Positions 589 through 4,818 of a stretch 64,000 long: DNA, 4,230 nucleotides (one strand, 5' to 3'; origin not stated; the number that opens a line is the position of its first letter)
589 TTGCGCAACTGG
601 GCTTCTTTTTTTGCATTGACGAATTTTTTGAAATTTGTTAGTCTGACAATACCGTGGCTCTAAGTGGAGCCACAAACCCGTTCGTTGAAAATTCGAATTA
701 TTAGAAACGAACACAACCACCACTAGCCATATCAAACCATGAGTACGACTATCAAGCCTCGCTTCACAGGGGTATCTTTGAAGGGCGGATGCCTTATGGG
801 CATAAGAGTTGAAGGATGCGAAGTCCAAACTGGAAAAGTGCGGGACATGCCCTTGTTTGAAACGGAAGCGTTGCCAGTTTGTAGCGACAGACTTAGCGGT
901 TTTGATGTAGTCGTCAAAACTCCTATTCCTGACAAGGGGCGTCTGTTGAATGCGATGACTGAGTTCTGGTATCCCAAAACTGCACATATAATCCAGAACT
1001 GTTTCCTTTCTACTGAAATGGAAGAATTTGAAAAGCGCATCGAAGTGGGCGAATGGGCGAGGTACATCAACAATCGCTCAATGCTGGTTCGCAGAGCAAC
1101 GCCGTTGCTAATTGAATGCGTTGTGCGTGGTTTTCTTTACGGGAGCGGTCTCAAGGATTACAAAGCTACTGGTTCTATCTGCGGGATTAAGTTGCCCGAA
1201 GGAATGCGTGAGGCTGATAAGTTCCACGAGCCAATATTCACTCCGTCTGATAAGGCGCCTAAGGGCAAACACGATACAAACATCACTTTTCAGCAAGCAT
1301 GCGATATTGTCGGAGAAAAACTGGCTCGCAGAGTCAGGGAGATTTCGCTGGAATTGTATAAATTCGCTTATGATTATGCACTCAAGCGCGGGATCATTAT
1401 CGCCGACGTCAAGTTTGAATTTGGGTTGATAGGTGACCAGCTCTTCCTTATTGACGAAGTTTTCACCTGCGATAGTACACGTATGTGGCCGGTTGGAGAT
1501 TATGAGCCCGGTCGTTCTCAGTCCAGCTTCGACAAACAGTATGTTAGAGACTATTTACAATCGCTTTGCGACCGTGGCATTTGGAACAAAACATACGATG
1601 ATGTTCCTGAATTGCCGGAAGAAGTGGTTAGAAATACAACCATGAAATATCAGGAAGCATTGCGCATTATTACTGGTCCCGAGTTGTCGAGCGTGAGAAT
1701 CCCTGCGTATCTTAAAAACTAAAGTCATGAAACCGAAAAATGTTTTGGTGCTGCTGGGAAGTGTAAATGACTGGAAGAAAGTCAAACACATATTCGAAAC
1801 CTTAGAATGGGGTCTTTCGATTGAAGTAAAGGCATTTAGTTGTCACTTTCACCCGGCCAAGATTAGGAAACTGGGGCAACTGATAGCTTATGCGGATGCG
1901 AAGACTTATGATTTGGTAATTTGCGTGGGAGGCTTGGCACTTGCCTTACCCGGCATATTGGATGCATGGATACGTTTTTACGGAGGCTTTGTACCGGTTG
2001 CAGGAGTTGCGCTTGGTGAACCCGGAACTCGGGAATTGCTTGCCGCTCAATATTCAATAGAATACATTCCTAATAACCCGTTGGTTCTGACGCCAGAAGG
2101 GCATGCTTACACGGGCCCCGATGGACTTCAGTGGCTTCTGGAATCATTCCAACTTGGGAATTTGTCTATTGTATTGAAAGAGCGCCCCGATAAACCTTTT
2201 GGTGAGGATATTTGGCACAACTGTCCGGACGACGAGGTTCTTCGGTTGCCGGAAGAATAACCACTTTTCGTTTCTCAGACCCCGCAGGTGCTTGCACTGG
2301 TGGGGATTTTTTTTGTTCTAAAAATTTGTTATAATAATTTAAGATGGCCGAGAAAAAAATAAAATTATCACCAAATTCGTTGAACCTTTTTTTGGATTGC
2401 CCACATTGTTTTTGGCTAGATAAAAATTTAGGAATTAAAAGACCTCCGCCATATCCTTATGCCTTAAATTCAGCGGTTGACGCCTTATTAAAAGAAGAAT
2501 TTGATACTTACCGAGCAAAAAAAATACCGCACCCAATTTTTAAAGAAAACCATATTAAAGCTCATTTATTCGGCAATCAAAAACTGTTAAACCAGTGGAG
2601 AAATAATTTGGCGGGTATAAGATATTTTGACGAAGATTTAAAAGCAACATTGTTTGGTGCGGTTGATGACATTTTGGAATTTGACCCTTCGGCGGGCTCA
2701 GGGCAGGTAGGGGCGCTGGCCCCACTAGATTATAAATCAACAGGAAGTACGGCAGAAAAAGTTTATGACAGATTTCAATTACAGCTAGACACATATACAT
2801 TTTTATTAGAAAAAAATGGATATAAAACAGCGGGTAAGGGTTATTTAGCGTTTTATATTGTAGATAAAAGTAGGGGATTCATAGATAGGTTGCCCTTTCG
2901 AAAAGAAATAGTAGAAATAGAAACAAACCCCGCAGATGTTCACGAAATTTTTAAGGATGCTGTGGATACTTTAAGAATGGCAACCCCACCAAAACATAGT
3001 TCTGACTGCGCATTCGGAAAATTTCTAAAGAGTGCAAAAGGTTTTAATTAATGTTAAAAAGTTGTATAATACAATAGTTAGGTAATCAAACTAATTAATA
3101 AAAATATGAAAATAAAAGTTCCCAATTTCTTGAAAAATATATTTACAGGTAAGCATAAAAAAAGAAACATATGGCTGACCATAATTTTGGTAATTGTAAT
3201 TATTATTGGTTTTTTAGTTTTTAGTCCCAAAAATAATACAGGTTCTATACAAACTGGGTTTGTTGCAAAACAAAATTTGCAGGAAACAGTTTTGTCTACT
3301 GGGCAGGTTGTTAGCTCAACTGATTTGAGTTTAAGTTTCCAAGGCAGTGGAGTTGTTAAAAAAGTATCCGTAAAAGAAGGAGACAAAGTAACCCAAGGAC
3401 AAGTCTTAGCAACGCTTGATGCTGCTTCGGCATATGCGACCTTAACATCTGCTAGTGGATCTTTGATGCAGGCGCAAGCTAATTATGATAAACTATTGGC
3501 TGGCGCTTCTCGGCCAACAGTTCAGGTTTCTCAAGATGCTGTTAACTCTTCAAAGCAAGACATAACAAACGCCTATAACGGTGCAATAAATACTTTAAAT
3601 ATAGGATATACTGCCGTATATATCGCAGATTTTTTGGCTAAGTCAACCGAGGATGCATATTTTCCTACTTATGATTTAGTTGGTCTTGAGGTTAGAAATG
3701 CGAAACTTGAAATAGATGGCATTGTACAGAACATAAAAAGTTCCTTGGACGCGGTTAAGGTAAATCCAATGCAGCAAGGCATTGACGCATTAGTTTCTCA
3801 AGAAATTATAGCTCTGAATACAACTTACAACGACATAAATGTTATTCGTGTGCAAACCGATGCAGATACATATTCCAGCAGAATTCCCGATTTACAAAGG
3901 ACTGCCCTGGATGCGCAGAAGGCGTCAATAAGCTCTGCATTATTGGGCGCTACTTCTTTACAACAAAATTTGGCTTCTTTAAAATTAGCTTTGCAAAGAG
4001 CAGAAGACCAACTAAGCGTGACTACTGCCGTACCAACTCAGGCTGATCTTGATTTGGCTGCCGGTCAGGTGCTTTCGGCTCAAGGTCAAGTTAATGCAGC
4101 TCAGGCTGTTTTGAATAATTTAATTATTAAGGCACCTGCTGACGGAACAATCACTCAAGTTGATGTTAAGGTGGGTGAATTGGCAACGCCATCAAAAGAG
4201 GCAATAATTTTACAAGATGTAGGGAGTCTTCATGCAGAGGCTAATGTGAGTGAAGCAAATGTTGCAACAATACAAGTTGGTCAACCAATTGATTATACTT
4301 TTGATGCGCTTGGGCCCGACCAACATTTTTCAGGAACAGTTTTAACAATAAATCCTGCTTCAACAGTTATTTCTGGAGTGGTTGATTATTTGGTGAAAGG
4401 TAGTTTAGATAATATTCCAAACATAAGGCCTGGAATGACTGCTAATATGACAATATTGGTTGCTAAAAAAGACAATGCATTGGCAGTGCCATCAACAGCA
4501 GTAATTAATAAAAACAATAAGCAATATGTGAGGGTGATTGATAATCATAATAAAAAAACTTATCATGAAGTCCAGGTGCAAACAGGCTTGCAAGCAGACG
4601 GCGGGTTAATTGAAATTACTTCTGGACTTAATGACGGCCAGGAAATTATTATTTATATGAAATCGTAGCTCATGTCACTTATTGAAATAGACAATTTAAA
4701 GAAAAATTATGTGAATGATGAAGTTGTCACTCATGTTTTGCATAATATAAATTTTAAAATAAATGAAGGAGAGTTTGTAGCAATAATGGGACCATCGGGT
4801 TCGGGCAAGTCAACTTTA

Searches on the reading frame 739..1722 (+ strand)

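Call 47: search_protein_families(library=pfam, proteins=[window:739-1722:+], max_evalue=0.00001)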
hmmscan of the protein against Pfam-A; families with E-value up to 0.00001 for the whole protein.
window:739-1722:+ (327 aa): 1 family
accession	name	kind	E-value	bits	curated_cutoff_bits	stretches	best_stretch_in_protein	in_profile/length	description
PF01259.24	SAICAR_synt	-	3.5e-60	204.1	20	1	29-278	2-224/233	SAICAR synthetase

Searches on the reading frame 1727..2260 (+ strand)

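Call 47: search_protein_families(library=pfam, proteins=[window:1727-2260:+], max_evalue=0.00001)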
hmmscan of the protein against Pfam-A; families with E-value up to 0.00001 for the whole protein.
window:1727-2260:+ (177 aa): 1 family
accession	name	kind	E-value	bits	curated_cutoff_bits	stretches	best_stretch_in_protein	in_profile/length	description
PF00731.26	AIRC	-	1.8e-08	34.5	30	1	6-95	2-84/148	AIR carboxylase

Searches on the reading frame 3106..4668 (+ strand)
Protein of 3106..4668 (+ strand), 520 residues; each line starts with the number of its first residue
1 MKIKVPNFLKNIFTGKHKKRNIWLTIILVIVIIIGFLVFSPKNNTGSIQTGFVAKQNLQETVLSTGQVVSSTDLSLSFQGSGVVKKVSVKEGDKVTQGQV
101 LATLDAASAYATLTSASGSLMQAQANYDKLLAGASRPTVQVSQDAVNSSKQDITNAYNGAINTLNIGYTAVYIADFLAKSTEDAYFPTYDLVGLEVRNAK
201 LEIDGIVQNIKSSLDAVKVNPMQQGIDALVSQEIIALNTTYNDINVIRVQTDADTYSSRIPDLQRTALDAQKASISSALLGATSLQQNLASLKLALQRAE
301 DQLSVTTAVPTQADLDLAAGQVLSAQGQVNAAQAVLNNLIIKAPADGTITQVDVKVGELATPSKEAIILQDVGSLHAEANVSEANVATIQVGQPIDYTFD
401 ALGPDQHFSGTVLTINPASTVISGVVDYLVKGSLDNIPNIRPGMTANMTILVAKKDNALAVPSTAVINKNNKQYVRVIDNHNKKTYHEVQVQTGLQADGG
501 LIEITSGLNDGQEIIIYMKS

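Call 47: search_protein_families(library=pfam, proteins=[window:3106-4668:+], max_evalue=0.00001)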
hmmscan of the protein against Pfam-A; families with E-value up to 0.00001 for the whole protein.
window:3106-4668:+ (520 aa): 5 families
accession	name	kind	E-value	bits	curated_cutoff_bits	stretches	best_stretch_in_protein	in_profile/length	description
PF16576.10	HlyD_D23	-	2.5e-17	63.3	30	1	312-418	81-187/214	Barrel-sandwich domain of CusB or HlyD membrane-fusion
PF13437.12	HlyD_3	-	4.5e-14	53.5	22.2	1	341-442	2-105/106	HlyD family secretion protein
PF13533.13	Biotin_lipoyl_2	-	6.1e-11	42.3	29.8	1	77-105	4-32/32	Biotin-lipoyl like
PF12700.13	HlyD_2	-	1.1e-10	41.2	25.1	0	18-116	7-106/416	HlyD family secretion protein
PF00364.28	Biotin_lipoyl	-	2.9e-07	30.7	22.1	0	79-104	48-73/73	Biotin-requiring enzyme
